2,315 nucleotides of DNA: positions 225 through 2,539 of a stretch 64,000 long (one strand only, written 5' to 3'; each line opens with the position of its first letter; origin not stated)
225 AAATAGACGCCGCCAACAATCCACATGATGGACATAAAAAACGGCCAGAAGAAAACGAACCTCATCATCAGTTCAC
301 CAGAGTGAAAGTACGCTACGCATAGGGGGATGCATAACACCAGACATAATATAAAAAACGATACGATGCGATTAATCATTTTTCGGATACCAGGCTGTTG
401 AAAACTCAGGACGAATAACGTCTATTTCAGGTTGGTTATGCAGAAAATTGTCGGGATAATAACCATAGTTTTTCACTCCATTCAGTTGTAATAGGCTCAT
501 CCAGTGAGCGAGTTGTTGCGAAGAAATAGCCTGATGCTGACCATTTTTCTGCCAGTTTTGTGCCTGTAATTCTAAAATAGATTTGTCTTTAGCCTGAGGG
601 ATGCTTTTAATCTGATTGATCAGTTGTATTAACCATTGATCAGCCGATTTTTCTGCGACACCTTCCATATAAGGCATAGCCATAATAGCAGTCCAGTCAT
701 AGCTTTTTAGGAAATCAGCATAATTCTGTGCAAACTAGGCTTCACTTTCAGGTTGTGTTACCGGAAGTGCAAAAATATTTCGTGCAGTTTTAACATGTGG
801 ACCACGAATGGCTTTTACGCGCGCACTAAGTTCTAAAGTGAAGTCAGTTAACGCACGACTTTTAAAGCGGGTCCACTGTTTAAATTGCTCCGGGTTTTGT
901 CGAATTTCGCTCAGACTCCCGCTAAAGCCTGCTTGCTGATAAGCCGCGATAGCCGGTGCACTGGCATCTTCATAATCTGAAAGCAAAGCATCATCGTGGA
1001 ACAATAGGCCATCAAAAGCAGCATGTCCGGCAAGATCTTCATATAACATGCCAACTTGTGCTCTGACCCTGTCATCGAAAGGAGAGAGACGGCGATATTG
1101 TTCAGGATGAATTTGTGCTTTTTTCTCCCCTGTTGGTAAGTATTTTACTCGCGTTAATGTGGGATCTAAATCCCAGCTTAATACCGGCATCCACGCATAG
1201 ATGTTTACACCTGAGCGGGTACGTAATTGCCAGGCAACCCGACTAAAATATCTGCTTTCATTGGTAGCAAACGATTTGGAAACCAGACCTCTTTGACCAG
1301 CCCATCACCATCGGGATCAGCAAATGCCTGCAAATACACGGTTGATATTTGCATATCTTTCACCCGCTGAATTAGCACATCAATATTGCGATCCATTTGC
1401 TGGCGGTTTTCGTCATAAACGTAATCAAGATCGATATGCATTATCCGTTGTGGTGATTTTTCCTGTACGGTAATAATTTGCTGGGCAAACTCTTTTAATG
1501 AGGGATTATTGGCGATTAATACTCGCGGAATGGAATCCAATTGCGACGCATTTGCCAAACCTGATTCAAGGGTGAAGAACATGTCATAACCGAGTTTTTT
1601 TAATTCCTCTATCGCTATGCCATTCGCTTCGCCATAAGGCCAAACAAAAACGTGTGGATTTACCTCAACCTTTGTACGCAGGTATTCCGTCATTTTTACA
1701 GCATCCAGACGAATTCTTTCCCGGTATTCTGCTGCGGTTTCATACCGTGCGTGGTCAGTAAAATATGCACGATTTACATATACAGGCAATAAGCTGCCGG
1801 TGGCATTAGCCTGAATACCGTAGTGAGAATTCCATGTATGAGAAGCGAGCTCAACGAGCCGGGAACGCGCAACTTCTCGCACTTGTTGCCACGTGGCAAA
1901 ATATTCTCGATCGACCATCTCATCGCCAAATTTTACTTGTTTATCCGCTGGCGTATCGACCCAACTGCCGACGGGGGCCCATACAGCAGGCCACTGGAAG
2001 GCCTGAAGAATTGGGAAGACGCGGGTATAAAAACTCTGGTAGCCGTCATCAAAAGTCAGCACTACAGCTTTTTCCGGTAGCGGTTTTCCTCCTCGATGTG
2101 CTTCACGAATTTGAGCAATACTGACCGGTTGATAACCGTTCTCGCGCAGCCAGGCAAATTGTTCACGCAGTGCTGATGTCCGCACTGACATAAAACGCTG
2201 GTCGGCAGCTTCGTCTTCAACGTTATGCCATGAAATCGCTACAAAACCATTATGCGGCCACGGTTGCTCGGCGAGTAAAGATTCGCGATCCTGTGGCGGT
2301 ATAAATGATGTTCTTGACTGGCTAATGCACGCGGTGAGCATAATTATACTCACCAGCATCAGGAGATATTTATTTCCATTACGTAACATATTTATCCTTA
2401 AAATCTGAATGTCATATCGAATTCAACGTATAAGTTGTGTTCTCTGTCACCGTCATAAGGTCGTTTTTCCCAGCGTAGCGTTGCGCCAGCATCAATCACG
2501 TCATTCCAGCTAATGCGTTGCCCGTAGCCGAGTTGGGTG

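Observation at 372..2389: pgaB carries two independent inactivating lesions while pgaA and the pgaC start look intact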

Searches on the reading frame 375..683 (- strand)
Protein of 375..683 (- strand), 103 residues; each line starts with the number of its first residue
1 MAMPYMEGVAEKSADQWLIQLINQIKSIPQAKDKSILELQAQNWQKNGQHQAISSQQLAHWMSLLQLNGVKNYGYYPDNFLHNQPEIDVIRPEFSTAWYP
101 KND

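Call 57: search_protein_families(proteins=[window:375-683:-], library=ncbifam)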
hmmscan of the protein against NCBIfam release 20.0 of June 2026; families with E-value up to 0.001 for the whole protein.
window:375-683:- (103 aa): 3 families
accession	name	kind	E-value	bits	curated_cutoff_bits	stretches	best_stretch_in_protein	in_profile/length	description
NF011177.0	PRK14582.1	equivalog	1.4e-55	188.8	923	1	1-103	570-671/671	poly-beta-1,6-N-acetyl-D-glucosamine N-deacetylase PgaB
NF011176.0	PRK14581.1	equivalog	1.3e-32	112.8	1091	1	1-103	570-672/673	poly-beta-1,6-N-acetyl-D-glucosamine N-deacetylase PgaB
TIGR03938.2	deacetyl_PgaB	equivalog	7.2e-31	107.1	321.9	1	1-96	528-620/621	poly-beta-1,6-N-acetyl-D-glucosamine N-deacetylase PgaB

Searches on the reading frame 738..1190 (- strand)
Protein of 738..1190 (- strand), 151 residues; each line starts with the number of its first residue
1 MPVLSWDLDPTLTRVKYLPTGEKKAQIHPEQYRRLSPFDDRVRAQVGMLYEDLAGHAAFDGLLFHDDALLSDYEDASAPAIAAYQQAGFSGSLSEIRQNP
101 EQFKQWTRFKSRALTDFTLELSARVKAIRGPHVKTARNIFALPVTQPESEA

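Call 23: list_cluster_members(proteins=[window:738-1190:-, window:375-683:-, window:1208-2389:-])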
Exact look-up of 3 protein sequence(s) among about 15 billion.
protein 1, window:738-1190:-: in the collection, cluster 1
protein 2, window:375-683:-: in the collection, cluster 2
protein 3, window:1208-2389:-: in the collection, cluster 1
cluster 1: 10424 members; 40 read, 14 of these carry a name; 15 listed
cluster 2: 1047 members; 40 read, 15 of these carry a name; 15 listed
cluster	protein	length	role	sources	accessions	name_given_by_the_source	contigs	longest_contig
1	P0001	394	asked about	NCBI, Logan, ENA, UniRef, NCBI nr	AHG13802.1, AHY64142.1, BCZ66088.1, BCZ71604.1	poly-beta-1,6-N-acetyl-D-glucosamine N-deacetylase outer membrane export lipoprotein ... | Lipoprotein YcdR n=1 Tax=Escherichia coli TaxID=562 RepID=A0AB38EYG0_ECOLX | Biofilm PGA synthesis deacetylase PgaB [Escherichia coli O145:H28 str. RM13516]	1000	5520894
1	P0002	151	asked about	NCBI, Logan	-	-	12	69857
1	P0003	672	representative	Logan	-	-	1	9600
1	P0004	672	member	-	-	poly-beta-1,6-N-acetyl-D-glucosamine N-deacetylase PgaB [Escherichia coli] | biofilm PGA synthesis lipoprotein PgaB | Poly-beta-1,6-N-acetyl-D-glucosamine N-deacetylase n=27 Tax=Escherichia coli TaxID=562 ...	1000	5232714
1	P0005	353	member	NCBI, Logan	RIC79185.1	poly-beta-1,6-N-acetyl-D-glucosamine N-deacetylase PgaB, partial [Escherichia coli]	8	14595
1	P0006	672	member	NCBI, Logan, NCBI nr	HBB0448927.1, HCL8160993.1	TPA: poly-beta-1,6-N-acetyl-D-glucosamine N-deacetylase PgaB [Escherichia coli] | poly-beta-1,6-N-acetyl-D-glucosamine N-deacetylase PgaB [Escherichia coli]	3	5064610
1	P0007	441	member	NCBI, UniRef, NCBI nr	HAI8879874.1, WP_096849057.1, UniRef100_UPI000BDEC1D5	poly-beta-1,6-N-acetyl-D-glucosamine synthase [Escherichia coli] | poly-beta-1,6-N-acetyl-D-glucosamine synthase n=1 Tax=Escherichia coli TaxID=562 ...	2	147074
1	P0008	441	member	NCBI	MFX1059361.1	poly-beta-1,6-N-acetyl-D-glucosamine synthase [Escherichia coli]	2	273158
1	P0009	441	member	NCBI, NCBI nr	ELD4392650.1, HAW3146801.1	TPA: poly-beta-1,6 N-acetyl-D-glucosamine synthase [Escherichia coli] | poly-beta-1,6 N-acetyl-D-glucosamine synthase [Escherichia coli]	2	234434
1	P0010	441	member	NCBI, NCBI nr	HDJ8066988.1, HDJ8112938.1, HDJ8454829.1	TPA: poly-beta-1,6 N-acetyl-D-glucosamine synthase [Escherichia coli] | poly-beta-1,6 N-acetyl-D-glucosamine synthase [Escherichia coli]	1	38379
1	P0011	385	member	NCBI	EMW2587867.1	poly-beta-1,6-N-acetyl-D-glucosamine N-deacetylase PgaB, partial [Escherichia coli]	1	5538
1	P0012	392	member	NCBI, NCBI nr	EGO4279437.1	poly-beta-1,6 N-acetyl-D-glucosamine synthase, partial [Escherichia coli] | poly-beta-1,6 N-acetyl-D-glucosamine synthase [Escherichia coli]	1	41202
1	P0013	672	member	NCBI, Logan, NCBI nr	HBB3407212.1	TPA: poly-beta-1,6-N-acetyl-D-glucosamine N-deacetylase PgaB [Escherichia coli] | poly-beta-1,6-N-acetyl-D-glucosamine N-deacetylase PgaB [Escherichia coli]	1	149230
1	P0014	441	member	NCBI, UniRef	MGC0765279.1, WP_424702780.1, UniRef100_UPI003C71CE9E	poly-beta-1,6-N-acetyl-D-glucosamine synthase [Escherichia coli] | poly-beta-1,6-N-acetyl-D-glucosamine synthase n=1 Tax=Escherichia coli TaxID=562 ...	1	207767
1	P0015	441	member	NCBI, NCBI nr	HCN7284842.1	TPA: poly-beta-1,6 N-acetyl-D-glucosamine synthase [Escherichia coli] | poly-beta-1,6 N-acetyl-D-glucosamine synthase [Escherichia coli]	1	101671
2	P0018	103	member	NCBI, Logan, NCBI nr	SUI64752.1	Poly-beta-1,6-N-acetyl-D-glucosamine N-deacetylase precursor [Shigella flexneri]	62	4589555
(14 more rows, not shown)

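Call 24: find_encoding_contigs(protein=P0002, flank=6000, max_places=10)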
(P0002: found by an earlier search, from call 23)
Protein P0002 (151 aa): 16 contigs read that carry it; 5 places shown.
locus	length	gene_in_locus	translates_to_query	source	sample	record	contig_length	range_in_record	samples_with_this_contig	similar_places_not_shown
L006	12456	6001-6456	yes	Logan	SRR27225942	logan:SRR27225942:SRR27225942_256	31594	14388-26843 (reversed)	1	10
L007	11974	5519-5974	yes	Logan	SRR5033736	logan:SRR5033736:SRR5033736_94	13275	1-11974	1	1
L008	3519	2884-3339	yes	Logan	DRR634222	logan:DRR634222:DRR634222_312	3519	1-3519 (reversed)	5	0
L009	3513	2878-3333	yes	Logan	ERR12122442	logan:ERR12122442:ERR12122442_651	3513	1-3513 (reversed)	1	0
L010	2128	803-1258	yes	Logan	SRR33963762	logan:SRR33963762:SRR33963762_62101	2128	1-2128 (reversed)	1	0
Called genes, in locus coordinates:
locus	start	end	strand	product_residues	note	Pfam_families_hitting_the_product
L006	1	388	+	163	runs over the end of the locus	PF27292:YqeJ_C, PF15941:FidL_like (weak)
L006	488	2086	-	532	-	PF12792:CSS-motif, PF00563:EAL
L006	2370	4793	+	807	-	PF07719:TPR_2 (faint), PF21197:PgaA_barrel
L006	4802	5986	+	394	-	PF01522:Polysacc_deac_1, PF14883:GHL13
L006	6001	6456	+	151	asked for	PF14883:GHL13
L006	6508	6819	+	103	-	PF14883:GHL13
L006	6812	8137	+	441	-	PF13506:Glyco_transf_21, PF00535:Glycos_transf_2, PF03142:Chitin_synth_2 (weak), PF10111:Glyco_tranf_2_2, PF13641:Glyco_tranf_2_3, PF13632:Glyco_trans_2_3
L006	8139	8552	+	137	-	PF13994:PgaD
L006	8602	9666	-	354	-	PF02562:PhoH, PF13604:AAA_30 (weak), PF13245:AAA_19 (weak), PF13401:AAA_22 (faint)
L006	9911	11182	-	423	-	PF04261:Dyp_perox_N, PF20628:Dyp_perox_C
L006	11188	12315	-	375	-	PF13473:Cupredoxin_1, PF09375:Peptidase_M75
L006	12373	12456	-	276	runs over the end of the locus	PF03239:FTR1, PF07690:MFS_1 (weak)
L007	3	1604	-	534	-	?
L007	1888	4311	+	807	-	PF07719:TPR_2 (faint), PF21197:PgaA_barrel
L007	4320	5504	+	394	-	PF01522:Polysacc_deac_1, PF14883:GHL13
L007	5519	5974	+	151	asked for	PF14883:GHL13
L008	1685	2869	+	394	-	PF01522:Polysacc_deac_1, PF14883:GHL13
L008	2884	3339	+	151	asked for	PF14883:GHL13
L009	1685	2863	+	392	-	PF01522:Polysacc_deac_1, PF14883:GHL13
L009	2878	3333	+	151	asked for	PF14883:GHL13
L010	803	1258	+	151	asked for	PF14883:GHL13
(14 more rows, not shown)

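Call 44: find_encoding_contigs(protein=P0018, flank=2500, max_places=2)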
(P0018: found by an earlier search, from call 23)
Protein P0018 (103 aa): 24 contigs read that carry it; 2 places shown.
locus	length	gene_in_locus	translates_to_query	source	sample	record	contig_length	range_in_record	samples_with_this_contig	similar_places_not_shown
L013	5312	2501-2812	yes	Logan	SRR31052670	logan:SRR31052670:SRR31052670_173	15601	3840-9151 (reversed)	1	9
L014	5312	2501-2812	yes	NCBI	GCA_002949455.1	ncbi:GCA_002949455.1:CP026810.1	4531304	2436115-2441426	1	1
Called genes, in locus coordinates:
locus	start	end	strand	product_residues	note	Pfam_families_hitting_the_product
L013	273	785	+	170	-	PF21197:PgaA_barrel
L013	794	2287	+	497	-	PF01522:Polysacc_deac_1, PF14883:GHL13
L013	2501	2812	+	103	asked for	PF14883:GHL13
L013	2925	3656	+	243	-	PF13506:Glyco_transf_21, PF00535:Glycos_transf_2, PF10111:Glyco_tranf_2_2, PF13641:Glyco_tranf_2_3, PF03142:Chitin_synth_2, PF13632:Glyco_trans_2_3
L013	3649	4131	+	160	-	-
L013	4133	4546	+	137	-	PF13994:PgaD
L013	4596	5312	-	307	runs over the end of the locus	PF02562:PhoH, PF13604:AAA_30 (weak), PF13245:AAA_19 (weak), PF13401:AAA_22 (faint)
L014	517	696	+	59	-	-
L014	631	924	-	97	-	PF03400:DDE_Tnp_IS1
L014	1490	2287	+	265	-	PF14883:GHL13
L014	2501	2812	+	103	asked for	PF14883:GHL13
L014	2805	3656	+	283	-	PF13506:Glyco_transf_21, PF00535:Glycos_transf_2, PF03142:Chitin_synth_2 (weak), PF10111:Glyco_tranf_2_2, PF13641:Glyco_tranf_2_3, PF13632:Glyco_trans_2_3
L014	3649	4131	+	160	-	-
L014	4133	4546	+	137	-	PF13994:PgaD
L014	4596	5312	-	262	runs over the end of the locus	PF02562:PhoH, PF13245:AAA_19 (weak), PF13604:AAA_30 (weak), PF13401:AAA_22 (faint)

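Call 57: search_protein_families(proteins=[window:738-1190:-], library=ncbifam)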
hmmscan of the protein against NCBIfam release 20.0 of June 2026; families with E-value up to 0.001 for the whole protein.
window:738-1190:- (151 aa): 3 families
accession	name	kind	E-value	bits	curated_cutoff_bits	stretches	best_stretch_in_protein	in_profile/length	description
NF011177.0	PRK14582.1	equivalog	5.3e-83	279.4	923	1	1-151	401-551/671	poly-beta-1,6-N-acetyl-D-glucosamine N-deacetylase PgaB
NF011176.0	PRK14581.1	equivalog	5.6e-56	190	1091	1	1-151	401-551/673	poly-beta-1,6-N-acetyl-D-glucosamine N-deacetylase PgaB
TIGR03938.2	deacetyl_PgaB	equivalog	3.4e-47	161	321.9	1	1-150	360-508/621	poly-beta-1,6-N-acetyl-D-glucosamine N-deacetylase PgaB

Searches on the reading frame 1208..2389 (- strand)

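Call 57: search_protein_families(proteins=[window:1208-2389:-], library=ncbifam)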
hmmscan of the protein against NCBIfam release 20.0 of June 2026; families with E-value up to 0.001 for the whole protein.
window:1208-2389:- (394 aa): 4 families
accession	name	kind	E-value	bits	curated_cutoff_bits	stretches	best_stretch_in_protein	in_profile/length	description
NF011177.0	PRK14582.1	equivalog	2e-228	760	923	1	1-382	1-382/671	poly-beta-1,6-N-acetyl-D-glucosamine N-deacetylase PgaB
TIGR03938.2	deacetyl_PgaB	equivalog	2.3e-151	505.1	321.9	1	47-382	1-341/621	poly-beta-1,6-N-acetyl-D-glucosamine N-deacetylase PgaB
NF011176.0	PRK14581.1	equivalog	4.6e-141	471.2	1091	1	11-382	11-382/673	poly-beta-1,6-N-acetyl-D-glucosamine N-deacetylase PgaB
TIGR03933.1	PIA_icaB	equivalog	3.5e-14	52.9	248.35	2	65-190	31-145/245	intercellular adhesin biosynthesis polysaccharide N-deacetylase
